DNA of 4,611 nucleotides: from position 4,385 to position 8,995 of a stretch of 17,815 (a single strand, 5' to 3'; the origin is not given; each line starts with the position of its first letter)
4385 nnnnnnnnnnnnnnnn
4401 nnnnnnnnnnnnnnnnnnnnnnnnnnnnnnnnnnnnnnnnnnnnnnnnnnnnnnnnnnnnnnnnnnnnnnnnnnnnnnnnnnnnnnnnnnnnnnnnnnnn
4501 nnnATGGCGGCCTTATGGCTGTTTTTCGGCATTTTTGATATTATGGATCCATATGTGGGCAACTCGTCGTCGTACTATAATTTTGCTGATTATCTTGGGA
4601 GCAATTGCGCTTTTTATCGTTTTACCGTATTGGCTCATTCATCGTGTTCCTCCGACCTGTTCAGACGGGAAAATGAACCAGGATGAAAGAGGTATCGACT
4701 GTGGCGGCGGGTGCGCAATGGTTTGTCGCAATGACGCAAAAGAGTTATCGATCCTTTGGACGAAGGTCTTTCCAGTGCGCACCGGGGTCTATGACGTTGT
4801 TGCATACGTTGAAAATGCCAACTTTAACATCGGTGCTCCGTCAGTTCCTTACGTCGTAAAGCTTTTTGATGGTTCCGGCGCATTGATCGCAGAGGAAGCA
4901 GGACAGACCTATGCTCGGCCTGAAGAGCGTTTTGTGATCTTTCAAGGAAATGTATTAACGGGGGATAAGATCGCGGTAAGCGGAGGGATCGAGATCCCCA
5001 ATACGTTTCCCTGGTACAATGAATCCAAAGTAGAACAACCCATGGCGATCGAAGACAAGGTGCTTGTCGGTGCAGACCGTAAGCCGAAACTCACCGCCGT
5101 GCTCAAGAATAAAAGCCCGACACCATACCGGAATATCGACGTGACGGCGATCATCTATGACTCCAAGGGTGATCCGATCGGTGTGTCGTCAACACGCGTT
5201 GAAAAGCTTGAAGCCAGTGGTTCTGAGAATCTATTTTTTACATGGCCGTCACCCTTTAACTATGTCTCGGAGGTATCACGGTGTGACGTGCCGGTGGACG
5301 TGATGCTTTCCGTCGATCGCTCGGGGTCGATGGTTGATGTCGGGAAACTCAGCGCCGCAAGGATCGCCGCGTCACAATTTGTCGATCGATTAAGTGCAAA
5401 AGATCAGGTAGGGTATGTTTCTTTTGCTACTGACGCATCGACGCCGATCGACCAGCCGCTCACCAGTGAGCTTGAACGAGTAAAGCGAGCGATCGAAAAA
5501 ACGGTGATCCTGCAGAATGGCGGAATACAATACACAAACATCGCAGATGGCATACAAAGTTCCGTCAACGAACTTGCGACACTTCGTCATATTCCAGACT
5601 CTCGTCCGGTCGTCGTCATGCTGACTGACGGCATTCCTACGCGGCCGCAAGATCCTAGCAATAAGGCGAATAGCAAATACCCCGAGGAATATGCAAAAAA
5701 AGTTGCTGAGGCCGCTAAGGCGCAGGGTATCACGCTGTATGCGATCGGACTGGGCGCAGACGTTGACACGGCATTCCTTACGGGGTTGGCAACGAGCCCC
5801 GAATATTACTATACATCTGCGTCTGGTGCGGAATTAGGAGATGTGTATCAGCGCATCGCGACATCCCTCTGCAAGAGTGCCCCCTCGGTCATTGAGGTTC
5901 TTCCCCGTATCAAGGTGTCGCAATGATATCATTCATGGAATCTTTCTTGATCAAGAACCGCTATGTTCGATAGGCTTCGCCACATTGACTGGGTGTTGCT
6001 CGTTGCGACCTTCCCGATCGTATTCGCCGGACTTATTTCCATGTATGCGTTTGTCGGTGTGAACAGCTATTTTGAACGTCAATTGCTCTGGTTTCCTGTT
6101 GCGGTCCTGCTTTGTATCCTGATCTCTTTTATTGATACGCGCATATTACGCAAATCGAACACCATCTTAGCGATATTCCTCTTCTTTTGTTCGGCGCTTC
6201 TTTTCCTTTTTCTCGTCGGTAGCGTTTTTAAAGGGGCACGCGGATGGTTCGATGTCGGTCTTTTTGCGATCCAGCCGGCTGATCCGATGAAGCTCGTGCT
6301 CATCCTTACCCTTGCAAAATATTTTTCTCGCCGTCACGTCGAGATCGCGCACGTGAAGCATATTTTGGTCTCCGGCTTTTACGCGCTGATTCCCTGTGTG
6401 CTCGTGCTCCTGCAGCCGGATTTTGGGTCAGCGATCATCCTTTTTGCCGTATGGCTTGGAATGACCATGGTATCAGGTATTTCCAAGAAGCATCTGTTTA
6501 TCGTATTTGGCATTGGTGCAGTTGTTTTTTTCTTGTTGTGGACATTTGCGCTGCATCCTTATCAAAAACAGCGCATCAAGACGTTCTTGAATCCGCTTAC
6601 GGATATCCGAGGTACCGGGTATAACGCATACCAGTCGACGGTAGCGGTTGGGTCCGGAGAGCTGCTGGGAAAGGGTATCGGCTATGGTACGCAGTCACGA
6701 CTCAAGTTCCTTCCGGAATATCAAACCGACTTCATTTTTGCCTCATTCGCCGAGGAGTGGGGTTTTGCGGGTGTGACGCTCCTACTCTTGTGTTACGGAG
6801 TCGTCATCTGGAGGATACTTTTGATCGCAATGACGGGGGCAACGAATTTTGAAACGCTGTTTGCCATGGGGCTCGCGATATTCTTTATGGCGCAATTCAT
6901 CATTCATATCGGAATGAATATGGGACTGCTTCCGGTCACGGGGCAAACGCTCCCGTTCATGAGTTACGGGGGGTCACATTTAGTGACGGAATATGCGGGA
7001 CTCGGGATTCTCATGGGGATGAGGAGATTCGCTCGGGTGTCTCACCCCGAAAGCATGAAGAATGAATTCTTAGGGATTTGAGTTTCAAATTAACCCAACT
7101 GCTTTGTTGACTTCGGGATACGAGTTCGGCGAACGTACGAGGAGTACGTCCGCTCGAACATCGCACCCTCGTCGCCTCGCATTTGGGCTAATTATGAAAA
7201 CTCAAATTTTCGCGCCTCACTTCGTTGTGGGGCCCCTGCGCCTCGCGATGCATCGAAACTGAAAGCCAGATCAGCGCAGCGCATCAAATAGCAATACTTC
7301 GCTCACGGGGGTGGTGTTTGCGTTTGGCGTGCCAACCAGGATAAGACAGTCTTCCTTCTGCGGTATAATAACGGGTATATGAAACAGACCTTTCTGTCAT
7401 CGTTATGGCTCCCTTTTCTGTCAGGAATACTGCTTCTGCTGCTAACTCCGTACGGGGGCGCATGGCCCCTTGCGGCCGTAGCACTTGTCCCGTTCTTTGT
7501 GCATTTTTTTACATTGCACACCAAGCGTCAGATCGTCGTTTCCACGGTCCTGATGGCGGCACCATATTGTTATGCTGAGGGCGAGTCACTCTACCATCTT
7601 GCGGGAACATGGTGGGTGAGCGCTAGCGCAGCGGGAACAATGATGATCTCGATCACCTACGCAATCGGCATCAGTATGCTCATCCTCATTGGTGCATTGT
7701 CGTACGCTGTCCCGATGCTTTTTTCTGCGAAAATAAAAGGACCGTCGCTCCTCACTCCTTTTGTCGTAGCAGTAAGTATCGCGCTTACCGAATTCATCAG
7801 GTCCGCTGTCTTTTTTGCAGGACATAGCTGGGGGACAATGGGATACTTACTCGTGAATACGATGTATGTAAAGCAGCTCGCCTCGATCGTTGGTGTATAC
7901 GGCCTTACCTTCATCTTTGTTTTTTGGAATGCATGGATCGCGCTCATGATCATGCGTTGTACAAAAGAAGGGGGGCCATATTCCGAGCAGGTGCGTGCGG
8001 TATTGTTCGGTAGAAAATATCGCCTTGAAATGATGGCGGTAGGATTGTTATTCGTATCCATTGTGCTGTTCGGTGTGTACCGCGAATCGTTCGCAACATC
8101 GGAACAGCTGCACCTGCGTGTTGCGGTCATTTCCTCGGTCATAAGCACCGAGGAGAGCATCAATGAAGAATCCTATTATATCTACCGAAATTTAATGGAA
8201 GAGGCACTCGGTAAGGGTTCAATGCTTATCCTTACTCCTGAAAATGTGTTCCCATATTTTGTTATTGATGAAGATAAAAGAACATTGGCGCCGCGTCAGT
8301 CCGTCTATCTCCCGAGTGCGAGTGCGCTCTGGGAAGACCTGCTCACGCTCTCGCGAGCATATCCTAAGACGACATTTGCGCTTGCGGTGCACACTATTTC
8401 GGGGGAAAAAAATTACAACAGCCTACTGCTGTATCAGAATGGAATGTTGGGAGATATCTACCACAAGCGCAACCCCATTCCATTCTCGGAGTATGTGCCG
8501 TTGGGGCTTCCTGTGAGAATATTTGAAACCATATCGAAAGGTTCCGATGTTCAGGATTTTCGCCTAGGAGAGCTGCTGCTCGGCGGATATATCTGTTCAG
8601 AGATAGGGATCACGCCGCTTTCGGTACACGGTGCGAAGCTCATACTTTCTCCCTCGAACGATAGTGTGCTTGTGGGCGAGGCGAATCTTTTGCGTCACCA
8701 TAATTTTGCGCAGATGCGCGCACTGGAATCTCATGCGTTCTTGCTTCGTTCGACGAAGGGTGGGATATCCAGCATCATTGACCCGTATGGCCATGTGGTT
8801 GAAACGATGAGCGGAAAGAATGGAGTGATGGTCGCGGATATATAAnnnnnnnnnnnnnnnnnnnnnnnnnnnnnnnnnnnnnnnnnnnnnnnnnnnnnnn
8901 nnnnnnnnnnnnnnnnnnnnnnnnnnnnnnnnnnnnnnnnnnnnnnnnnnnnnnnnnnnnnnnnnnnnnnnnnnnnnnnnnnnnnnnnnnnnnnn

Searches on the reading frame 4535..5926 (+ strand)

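Call 7: search_protein_families(library=pfam, proteins=[window:4535-5926:+], max_evalue=0.01)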
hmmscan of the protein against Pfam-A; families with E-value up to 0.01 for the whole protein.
window:4535-5926:+ (463 aa): 2 families
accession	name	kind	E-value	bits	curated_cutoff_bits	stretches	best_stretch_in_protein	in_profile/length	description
PF00092.34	VWA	-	3.5e-19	70.1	23.8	1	255-439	1-173/174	von Willebrand factor type A domain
PF13519.12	VWA_2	-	3.6e-11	44.1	27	1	256-366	1-106/107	von Willebrand factor type A domain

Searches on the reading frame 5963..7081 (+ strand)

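Call 7: search_protein_families(library=pfam, proteins=[window:5963-7081:+], max_evalue=0.01)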
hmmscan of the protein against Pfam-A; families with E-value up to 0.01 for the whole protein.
window:5963-7081:+ (372 aa): 1 family
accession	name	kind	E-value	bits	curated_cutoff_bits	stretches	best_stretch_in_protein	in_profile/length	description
PF01098.24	FTSW_RODA_SPOVE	-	6.6e-88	295.5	26.4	1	12-357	9-354/356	Cell cycle protein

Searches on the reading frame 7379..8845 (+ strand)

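Call 7: search_protein_families(library=pfam, proteins=[window:7379-8845:+], max_evalue=0.01)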
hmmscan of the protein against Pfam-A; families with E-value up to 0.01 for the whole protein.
window:7379-8845:+ (488 aa): 2 families
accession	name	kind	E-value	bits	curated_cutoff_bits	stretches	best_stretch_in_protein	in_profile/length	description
PF20154.4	LNT_N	-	4.2e-16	60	27.1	1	15-185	1-158/159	Apolipoprotein N-acyltransferase N-terminal domain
PF00795.27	CN_hydrolase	-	6.7e-15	55.6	23.2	1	271-488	23-246/256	Carbon-nitrogen hydrolase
